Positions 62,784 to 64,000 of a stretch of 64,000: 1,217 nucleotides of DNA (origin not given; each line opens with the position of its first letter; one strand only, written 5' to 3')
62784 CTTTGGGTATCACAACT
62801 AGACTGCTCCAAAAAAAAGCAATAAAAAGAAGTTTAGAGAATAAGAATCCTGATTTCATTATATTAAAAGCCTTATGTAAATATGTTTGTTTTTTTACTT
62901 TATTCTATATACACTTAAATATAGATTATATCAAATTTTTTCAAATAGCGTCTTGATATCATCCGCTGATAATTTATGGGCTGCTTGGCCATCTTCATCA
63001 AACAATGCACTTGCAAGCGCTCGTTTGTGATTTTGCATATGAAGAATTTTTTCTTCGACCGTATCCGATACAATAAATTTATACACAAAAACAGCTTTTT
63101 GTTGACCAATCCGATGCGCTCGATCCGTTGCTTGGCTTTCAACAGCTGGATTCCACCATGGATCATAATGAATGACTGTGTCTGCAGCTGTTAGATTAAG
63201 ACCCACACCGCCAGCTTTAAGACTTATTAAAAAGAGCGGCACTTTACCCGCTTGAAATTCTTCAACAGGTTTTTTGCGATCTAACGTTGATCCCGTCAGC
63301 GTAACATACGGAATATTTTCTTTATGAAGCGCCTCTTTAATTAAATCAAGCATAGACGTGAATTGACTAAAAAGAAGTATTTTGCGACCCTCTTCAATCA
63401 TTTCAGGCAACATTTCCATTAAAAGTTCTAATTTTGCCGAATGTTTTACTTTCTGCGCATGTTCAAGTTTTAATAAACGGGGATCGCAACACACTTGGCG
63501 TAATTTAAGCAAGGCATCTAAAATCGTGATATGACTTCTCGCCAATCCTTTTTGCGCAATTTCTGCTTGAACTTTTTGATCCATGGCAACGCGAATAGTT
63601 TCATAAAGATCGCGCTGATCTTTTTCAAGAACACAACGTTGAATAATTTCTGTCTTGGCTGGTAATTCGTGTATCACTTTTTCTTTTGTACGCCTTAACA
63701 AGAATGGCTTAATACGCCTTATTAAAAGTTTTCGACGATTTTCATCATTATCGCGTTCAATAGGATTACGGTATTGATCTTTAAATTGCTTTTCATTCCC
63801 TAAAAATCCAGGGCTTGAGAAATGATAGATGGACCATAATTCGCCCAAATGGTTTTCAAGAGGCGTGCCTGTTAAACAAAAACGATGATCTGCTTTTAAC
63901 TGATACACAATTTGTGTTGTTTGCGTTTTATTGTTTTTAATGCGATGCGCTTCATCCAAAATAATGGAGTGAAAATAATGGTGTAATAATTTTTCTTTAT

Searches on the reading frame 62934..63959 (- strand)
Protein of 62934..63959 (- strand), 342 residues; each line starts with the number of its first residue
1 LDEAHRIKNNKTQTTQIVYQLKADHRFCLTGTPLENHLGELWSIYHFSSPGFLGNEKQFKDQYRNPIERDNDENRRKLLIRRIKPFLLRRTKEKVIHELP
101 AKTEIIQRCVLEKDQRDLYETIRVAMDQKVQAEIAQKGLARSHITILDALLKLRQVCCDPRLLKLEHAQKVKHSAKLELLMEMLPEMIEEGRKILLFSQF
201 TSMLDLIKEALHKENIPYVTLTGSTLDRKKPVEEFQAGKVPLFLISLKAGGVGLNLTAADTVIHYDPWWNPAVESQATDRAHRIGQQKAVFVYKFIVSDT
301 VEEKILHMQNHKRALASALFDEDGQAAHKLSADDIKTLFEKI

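Call 62: search_protein_families(library=pfam, proteins=[window:62934-63959:-], max_evalue=0.01)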
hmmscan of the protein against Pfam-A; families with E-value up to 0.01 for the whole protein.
window:62934-63959:- (342 aa): 3 families
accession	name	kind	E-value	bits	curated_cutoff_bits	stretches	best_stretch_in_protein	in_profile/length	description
PF00176.29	SNF2-rel_dom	-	1.1e-38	133.4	24.9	1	1-162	131-290/290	SNF2-related domain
PF00271.37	Helicase_C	-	1.6e-24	86.7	23.5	1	176-285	2-110/110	Helicase conserved C-terminal domain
PF11496.14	HDA2-3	-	0.00084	19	27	1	165-309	80-233/278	Class II histone deacetylase complex subunits 2 and 3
